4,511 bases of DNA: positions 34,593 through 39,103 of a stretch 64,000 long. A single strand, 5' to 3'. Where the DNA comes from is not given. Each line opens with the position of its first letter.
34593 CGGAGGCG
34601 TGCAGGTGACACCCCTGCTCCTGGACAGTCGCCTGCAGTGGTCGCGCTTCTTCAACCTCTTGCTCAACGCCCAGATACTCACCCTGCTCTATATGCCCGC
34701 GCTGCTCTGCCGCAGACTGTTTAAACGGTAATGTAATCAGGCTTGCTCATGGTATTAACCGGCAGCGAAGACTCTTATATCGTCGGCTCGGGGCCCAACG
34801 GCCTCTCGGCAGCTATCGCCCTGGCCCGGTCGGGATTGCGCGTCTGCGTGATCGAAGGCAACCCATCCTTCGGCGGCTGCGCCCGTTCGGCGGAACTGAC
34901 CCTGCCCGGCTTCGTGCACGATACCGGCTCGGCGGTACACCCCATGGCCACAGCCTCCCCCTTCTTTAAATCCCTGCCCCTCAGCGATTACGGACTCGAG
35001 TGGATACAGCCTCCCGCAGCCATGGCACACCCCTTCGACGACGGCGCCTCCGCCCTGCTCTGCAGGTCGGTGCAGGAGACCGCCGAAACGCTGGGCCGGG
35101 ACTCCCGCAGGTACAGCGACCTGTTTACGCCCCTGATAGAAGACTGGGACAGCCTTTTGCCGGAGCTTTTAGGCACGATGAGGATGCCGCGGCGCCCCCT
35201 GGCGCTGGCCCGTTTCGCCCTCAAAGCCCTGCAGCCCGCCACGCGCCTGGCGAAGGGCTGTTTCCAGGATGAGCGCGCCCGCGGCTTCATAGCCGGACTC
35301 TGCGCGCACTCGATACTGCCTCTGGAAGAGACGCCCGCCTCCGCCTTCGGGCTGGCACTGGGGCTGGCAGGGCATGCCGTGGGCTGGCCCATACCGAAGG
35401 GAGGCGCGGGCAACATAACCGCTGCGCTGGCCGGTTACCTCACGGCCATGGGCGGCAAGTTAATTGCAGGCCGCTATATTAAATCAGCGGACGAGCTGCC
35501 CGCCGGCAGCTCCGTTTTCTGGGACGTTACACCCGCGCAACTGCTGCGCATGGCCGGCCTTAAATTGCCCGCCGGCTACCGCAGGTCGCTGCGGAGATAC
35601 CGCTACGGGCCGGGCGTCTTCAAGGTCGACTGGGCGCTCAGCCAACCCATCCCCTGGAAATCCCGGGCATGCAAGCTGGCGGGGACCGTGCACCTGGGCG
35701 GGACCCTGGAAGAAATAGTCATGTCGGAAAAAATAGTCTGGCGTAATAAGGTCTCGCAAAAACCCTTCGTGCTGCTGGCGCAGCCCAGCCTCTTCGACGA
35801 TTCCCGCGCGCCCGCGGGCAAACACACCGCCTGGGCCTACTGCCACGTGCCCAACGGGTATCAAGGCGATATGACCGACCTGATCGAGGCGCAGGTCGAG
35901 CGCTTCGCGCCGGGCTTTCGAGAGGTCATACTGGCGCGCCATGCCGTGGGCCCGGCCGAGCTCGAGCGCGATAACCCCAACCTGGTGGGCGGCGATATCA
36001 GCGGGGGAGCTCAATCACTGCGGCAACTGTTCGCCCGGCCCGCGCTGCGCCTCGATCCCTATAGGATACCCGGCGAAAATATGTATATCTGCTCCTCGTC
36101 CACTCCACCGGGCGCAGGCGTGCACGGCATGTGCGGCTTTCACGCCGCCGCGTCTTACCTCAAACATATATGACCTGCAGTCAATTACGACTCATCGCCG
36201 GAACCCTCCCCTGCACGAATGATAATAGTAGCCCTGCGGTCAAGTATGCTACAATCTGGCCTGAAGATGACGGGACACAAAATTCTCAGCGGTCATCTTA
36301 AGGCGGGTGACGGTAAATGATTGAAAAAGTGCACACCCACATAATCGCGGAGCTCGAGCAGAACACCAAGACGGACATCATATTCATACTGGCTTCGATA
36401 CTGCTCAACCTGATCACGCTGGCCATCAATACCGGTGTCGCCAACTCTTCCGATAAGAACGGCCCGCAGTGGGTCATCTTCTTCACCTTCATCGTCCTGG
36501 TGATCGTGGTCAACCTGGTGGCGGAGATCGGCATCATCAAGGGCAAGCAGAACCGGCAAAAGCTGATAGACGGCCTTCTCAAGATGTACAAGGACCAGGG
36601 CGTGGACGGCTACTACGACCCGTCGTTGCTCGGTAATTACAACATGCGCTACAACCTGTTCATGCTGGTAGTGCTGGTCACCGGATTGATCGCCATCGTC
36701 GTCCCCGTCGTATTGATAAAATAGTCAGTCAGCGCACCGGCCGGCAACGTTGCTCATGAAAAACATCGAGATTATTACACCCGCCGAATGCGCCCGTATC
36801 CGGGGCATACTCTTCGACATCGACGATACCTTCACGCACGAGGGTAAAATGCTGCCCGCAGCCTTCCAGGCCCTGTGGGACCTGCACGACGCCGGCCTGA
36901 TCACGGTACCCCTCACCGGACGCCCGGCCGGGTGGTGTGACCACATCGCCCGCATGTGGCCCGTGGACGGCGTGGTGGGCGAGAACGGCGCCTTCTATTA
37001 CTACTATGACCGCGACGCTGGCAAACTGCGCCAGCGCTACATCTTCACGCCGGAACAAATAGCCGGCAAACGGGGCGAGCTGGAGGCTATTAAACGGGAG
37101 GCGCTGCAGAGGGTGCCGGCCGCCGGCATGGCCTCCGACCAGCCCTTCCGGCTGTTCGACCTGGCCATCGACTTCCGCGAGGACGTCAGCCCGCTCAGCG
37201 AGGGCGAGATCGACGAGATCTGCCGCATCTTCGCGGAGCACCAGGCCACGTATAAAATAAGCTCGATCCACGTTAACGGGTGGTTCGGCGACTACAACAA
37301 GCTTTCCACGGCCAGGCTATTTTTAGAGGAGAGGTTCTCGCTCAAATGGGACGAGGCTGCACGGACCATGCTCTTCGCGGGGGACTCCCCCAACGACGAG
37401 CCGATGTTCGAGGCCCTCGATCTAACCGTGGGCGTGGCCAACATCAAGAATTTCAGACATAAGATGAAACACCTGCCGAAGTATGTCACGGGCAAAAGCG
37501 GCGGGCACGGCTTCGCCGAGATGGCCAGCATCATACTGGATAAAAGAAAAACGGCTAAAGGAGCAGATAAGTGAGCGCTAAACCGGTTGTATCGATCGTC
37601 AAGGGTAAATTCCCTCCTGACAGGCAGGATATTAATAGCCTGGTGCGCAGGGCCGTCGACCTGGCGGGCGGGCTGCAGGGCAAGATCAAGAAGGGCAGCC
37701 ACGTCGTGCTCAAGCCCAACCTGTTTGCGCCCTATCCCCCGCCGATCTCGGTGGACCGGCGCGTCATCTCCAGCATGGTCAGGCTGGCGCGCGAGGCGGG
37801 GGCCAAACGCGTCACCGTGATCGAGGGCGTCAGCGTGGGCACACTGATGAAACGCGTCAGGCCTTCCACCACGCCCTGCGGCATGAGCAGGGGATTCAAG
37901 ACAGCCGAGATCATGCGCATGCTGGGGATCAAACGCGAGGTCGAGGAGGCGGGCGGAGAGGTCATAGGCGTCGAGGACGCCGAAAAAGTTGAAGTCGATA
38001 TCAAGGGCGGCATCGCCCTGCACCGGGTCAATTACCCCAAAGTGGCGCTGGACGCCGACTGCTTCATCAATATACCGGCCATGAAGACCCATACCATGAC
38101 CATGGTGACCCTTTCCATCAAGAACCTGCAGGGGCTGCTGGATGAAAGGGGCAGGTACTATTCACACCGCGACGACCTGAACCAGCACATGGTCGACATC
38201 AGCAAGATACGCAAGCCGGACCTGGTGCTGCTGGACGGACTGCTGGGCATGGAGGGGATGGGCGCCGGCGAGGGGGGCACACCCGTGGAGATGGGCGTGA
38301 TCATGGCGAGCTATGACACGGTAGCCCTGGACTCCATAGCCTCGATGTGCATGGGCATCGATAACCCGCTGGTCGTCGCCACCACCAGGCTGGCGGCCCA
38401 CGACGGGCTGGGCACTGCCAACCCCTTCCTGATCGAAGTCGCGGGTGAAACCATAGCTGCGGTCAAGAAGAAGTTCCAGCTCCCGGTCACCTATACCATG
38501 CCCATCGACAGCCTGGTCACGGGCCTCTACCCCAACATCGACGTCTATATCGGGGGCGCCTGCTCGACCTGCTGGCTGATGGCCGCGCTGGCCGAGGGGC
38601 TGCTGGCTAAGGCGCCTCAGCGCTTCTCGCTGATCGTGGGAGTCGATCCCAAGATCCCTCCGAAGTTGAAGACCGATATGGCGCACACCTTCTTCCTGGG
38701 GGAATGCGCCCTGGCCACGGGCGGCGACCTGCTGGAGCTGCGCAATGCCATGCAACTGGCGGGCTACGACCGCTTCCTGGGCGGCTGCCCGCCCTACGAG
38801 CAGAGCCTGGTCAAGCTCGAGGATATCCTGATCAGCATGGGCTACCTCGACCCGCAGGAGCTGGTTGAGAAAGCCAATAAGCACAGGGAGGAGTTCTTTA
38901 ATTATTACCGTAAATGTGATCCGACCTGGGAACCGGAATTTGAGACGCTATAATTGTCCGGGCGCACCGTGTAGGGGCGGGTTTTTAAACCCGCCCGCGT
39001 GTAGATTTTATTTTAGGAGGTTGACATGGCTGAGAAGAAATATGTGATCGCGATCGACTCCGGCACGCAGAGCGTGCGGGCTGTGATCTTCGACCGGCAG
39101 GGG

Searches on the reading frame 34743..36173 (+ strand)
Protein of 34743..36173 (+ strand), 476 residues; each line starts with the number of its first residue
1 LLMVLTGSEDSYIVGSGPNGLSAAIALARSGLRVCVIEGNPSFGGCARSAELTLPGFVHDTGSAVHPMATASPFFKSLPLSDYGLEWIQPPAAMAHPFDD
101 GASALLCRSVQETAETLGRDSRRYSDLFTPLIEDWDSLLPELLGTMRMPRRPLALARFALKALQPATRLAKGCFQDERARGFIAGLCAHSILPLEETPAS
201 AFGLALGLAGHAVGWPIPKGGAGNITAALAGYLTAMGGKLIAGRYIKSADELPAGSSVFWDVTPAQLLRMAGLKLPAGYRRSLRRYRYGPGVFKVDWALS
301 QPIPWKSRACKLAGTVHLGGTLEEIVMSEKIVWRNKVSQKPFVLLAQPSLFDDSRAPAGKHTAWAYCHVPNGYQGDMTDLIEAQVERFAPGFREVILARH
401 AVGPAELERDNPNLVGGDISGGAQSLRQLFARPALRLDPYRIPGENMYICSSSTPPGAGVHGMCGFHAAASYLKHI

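Call 82: search_protein_families(library=pfam, proteins=[window:34743-36173:+], max_evalue=0.00001)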
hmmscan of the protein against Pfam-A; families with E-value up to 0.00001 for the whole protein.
window:34743-36173:+ (476 aa): 6 families
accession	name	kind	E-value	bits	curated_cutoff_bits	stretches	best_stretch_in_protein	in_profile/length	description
PF13450.12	NAD_binding_8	-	1.5e-13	51.2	21.9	1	13-66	1-52/68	NAD(P)-binding Rossmann-like domain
PF01266.30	DAO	-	5.6e-07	29.9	27.9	1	13-89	4-72/353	FAD dependent oxidoreductase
PF00890.30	FAD_binding_2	-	7.1e-07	29.2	20.4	1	12-50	3-41/414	FAD binding domain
PF12831.13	FAD_oxidored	-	7.8e-07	29.2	27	1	12-50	3-41/416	FAD dependent oxidoreductase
PF01593.30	Amino_oxidase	-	2.4e-06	27.6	19.8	1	20-148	3-110/443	Flavin containing amine oxidoreductase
PF01946.23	Thi4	-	2.8e-06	27.2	26.2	1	9-47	18-57/235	Thi4 family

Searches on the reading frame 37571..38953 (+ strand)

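Call 82: search_protein_families(library=pfam, proteins=[window:37571-38953:+], max_evalue=0.00001)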
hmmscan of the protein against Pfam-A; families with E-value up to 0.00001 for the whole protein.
window:37571-38953:+ (460 aa): 1 family
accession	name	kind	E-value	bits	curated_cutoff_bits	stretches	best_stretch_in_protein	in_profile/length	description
PF04015.17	DUF362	-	5e-45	154.5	24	1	45-257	1-198/200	Domain of unknown function (DUF362)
